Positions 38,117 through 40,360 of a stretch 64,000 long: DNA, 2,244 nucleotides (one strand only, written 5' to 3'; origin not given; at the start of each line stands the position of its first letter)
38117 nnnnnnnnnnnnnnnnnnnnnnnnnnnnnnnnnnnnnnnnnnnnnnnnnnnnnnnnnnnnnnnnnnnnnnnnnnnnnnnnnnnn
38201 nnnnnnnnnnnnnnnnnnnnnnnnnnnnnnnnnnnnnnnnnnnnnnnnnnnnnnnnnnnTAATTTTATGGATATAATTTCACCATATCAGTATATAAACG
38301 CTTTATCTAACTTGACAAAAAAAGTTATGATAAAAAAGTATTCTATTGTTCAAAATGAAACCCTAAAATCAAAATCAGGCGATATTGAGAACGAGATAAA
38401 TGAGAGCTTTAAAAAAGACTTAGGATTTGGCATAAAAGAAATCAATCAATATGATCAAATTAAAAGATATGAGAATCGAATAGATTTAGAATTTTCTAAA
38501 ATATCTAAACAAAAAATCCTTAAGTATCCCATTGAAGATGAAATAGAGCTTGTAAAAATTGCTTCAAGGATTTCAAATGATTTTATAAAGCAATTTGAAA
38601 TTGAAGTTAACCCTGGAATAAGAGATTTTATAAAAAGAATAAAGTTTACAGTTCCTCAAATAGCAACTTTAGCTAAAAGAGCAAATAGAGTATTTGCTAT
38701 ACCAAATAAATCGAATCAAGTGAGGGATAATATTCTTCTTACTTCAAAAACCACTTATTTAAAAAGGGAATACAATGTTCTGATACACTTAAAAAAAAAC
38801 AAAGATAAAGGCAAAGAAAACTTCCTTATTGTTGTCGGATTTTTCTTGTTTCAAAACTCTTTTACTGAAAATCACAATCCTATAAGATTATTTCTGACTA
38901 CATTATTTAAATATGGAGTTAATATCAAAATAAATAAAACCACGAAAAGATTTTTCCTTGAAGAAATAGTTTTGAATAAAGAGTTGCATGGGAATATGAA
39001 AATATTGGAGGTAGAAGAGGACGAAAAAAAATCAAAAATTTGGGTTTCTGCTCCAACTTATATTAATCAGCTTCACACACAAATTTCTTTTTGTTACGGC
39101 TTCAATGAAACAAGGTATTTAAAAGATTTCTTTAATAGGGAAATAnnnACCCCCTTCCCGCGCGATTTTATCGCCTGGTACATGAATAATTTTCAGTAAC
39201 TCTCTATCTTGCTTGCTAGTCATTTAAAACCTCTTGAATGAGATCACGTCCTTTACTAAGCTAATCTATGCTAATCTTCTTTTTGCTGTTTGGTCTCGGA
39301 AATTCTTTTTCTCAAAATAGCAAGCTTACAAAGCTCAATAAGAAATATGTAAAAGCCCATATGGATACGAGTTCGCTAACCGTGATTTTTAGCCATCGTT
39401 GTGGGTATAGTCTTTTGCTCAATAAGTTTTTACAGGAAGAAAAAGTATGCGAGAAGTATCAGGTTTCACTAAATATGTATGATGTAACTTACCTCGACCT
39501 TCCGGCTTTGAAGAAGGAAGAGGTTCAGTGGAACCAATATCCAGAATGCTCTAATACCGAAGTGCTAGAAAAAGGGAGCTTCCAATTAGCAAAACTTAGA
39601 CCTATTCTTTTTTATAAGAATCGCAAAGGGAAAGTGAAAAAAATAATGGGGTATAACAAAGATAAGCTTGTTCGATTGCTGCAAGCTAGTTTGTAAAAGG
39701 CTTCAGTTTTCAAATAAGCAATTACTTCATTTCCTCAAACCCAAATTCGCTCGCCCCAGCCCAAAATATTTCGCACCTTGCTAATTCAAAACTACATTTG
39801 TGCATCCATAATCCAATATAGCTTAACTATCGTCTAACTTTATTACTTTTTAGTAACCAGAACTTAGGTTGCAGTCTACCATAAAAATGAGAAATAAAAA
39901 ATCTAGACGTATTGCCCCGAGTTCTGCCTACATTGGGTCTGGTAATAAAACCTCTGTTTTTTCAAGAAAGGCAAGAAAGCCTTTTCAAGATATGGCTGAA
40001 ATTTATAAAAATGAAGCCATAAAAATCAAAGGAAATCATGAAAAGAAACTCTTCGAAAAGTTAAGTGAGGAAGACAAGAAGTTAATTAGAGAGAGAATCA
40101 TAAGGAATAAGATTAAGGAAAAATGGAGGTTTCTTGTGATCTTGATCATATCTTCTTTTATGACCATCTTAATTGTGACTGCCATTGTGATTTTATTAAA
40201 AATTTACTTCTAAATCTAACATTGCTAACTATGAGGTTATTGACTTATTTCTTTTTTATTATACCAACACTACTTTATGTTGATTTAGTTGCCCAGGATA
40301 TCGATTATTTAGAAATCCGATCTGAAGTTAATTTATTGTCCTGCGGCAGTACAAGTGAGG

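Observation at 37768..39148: Very AT-rich two-gene ORFan operon: best candidate for an undescribed defence or addiction module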

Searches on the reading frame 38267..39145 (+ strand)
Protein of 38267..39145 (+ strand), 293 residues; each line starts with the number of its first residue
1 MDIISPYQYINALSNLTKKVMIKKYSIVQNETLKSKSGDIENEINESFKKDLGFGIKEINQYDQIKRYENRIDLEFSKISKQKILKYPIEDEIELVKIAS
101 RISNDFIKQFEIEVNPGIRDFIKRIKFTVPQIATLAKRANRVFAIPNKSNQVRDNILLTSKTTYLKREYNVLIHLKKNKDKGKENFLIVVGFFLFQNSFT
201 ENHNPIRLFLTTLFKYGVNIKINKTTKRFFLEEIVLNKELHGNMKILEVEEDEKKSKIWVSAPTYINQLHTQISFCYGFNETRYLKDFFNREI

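Call 4: search_protein_families(library=pfam, proteins=[window:38267-39145:+], max_evalue=1)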
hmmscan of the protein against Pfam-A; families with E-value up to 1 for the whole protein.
window:38267-39145:+ (293 aa): 0 families

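Call 5: search_protein_families(library=padloc, proteins=[window:38267-39145:+], max_evalue=1)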
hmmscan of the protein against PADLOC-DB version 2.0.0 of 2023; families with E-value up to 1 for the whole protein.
window:38267-39145:+ (293 aa): 1 family
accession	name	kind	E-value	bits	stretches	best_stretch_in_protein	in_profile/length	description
PDLC01992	CARF_m9--CARF_TM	-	0.031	12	1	6-81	13-88/223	-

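Call 6: search_protein_families(library=ncbifam, proteins=[window:38267-39145:+], max_evalue=1)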
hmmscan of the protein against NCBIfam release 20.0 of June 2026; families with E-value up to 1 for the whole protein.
window:38267-39145:+ (293 aa): 0 families

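Call 7: search_protein_families(library=phrogs, proteins=[window:38267-39145:+], max_evalue=1)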
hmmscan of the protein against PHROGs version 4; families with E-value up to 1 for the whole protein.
window:38267-39145:+ (293 aa): 2 families
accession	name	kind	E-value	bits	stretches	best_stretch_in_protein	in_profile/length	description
phrog_7167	-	unknown function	0.11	13.9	1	85-123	18-56/89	-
phrog_5294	-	unknown function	0.66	11.1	0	168-186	15-34/52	-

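Call 9: find_homologous_proteins(query=window:38267-39145:+, max_evalue=0.01)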
Query window:38267-39145:+ (293 aa): 3 proteins with E <= 0.01 among 1154 candidates.
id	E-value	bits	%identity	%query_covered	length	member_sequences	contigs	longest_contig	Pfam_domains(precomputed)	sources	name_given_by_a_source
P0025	5.8e-184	628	100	100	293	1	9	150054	-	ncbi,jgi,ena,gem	-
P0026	2.1e-136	472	76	100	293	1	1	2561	-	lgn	-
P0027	9.1e-74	266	46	100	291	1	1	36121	-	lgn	-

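Call 25: find_homologous_proteins(query=A1, max_evalue=0.01)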
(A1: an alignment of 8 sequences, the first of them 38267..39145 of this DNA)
Query A1 (8 sequences) (293 aa, profile of the alignment): 4 proteins with E <= 0.01 among 8000 candidates.
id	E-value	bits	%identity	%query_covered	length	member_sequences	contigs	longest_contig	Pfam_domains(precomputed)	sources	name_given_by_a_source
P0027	7.0e-115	402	46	100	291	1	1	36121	-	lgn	-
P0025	1.0e-110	388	100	100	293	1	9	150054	-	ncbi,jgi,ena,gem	-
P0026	1.2e-97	345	76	100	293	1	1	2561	-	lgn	-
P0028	4.8e-75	271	25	78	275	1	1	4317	-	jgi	jgi:hypothetical protein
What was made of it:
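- Tried and rejected: The word-index search with a B profile returned only 4 proteins because AT-rich words swamp the candidate list (call 25).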

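Call 28: search_solved_structures(query=A1, max_evalue=10, show_alignments=2)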
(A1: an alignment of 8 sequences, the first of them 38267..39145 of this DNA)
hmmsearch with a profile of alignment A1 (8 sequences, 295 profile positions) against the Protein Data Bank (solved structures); distinct sequences matched with E-value up to 10: 2.
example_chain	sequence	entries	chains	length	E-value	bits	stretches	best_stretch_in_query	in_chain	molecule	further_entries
4k34_A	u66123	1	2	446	0.041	16.5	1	46-94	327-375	Cation efflux system protein CusC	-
3pik_A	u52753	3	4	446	0.041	16.5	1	46-94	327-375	Cation efflux system protein cusC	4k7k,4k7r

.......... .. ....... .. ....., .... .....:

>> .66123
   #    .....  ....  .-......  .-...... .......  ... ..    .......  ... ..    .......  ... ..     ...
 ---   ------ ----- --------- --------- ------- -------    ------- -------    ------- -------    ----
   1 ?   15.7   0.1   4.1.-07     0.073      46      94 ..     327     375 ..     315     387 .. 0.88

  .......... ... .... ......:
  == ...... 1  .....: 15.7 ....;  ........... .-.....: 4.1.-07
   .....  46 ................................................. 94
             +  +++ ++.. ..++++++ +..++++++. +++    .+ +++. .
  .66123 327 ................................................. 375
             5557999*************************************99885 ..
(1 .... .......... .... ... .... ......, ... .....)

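Call 35: search_protein_families(library=pfam, alignment_id=A1, max_evalue=1)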
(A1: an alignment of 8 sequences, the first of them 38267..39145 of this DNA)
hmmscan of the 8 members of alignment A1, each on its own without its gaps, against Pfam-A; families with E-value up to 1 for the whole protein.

A. member 1, window:38267-39145:+ (293 aa): 0 families

B. families by the number of members that match (of 8 scanned): 5 families
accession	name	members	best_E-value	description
PF19200.6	MupG_N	1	0.013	6-phospho-N-acetylmuramidase, N-terminal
PF23666.2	Rcc01698_C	1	0.015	Rcc01698-like, C-terminal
PF14586.11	MHC_I_2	1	0.14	Class I Histocompatibility antigen, NKG2D ligand, domains 1 and 2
PF25308.1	Rgr-1_C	1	0.19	Rgr-1, C-terminal domain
PF24966.2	Ig_TR130_2nd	1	0.48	TR130 second Ig-like domain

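Call 37: predict_structure(alignment_id=A3)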
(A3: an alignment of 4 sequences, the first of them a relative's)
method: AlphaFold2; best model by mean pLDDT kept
length: 293 residues; sequences in the alignment: 4
mean_pLDDT: 48.3   pTM: 0.39
mean pLDDT of the five models: 48.3, 42.5, 39.6, 38.7, 37.5
residues with pLDDT >= 90: 0; 70-90: 34; 50-70: 95; < 50: 164
segments of 3 or more residues with pLDDT < 50: 1-3, 29-36, 80-108, 115-154, 199-203, 217-293
pLDDT, mean of each block of 10 residues (from residue 1): 52 63 57 51 82 83 79 63 35 38 40 46 37 45 41 49 56 61 57 55 53 51 41 29 24 26 23 25 42 40
secondary structure, 60 per line:
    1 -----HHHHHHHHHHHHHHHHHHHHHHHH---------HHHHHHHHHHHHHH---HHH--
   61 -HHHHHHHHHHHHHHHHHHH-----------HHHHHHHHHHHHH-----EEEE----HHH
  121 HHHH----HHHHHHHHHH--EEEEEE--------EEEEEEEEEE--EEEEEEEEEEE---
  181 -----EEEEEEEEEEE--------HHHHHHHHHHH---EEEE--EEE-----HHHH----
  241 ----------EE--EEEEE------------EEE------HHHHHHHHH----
elements in order: H6-29 H39-52 H62-80 H92-104 E110-113 H118-124 H129-138 E141-146 E155-164 E167-177 E186-196 H205-215 E219-222 E225-227 H233-236 E255-259 E272-274 H281-289

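Call 82: fold_search(model_id=the predicted structure, library=pdb)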
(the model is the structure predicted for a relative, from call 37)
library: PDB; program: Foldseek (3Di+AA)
matches with E <= 10: 813; with E <= 0.001: 0
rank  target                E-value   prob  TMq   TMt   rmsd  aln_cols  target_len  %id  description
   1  2fpn                  5.0e-02  0.12  0.13  0.16  19.8       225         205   10  The crystal structure of the ywmB protein from Bacillus subtilis (released 2006-03-14)
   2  2p7j_B                1.5e-01  0.07  0.15  0.16  23.2       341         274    9  Crystal structure of the domain of putative sensory box/GGDEF family protein from Vibrio parahaemolyticus (released 2007-05-01)
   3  5mtw_B                1.8e-01  0.08  0.10  0.17  14.2       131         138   11  Mycobacterium tuberculosis Rv1957 SecB-like chaperone in complex with a ChAD peptide from Rv1956 HigA1 antitoxin (released 2018-10-24)
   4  6zj8_H                1.9e-01  0.20  0.16  0.35  14.9       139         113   11  Structure of the PAS domain from Bordetella pertussis BvgS (released 2020-11-11)
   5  1fx3_A                1.9e-01  0.12  0.11  0.19  12.2        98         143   15  CRYSTAL STRUCTURE OF H. INFLUENZAE SECB (released 2000-12-06)
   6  4x55_A                1.9e-01  0.10  0.12  0.14  16.6       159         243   12  Structure of the class D Beta-Lactamase OXA-225 K82D in Acyl-Enzyme Complex with Ceftazidime (released 2015-03-11)
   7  6xrf_H                2.1e-01  0.54  0.16  0.30   8.3        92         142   11  EagT6 Tse6 NT complex (released 2020-12-30)
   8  2o2a_B                2.2e-01  0.10  0.11  0.19  10.9        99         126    7  The crystal structure of a protein of unknown function from Streptococcus agalactiae (released 2006-12-26)
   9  3oji_B                2.2e-01  0.09  0.14  0.19  14.8       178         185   12  X-ray crystal structure of the Py13 -pyrabactin complex (released 2011-08-10)
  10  5wi7_B                2.3e-01  0.07  0.12  0.14  16.5       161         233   13  Structure of Acinetobacter baumannii carbapenemase OXA-239 K82D bound to doripenem (released 2017-12-27)
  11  6e8a_A                2.4e-01  0.30  0.14  0.23   8.1        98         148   13  Crystal structure of DcrB from Salmonella enterica at 1.92 Angstroms resolution (released 2018-10-31)
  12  5wi3_B                2.4e-01  0.07  0.12  0.13  14.9       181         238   12  Structure of Acinetobacter baumannii carbapenemase OXA-239 K82D bound to cefotaxime (released 2017-12-27)
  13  5boh                  2.6e-01  0.15  0.11  0.13   7.9        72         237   11  Crystal Structure of OXA-58 with the Substrate-Binding Cleft in a Closed State (released 2015-12-30)
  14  1e3u_C                2.6e-01  0.09  0.11  0.12   7.7        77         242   10  MAD structure of OXA10 class D beta-lactamase (released 2001-01-12)
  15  9ixp_A                2.6e-01  0.09  0.11  0.12   7.7        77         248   10  Crystal structure of OXA-10 variant A124T (released 2024-10-23)
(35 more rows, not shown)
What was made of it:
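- On Short pAgo plus APAZ systems: The B model is too poor to judge by fold (calls 37, 82).
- Tried and rejected: Its Foldseek hits are meaningless (calls 37, 82).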

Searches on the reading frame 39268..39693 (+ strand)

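Call 4: search_protein_families(library=pfam, proteins=[window:39268-39693:+], max_evalue=1)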
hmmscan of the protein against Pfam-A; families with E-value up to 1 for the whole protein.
window:39268-39693:+ (142 aa): 1 family
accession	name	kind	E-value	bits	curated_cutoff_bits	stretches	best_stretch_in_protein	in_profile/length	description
PF15594.11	Imm50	-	0.12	12.9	27.1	1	13-80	8-72/118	Immunity protein 50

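Call 5: search_protein_families(library=padloc, proteins=[window:39268-39693:+], max_evalue=1)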
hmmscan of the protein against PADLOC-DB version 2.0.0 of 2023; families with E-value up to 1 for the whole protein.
window:39268-39693:+ (142 aa): 0 families

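Call 6: search_protein_families(library=ncbifam, proteins=[window:39268-39693:+], max_evalue=1)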
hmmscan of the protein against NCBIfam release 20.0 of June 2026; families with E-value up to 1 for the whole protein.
window:39268-39693:+ (142 aa): 0 families

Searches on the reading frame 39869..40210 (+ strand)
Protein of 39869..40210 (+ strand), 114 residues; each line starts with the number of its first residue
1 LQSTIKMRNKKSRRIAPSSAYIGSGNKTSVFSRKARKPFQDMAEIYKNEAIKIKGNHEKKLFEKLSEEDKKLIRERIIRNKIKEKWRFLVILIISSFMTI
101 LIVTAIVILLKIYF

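Call 4: search_protein_families(library=pfam, proteins=[window:39869-40210:+], max_evalue=1)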
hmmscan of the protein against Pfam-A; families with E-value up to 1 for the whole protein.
window:39869-40210:+ (114 aa): 1 family
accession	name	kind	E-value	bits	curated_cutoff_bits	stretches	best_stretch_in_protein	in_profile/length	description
PF15797.10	DUF4706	-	0.092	13.6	27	1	41-87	8-54/108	Domain of unknown function (DUF4706)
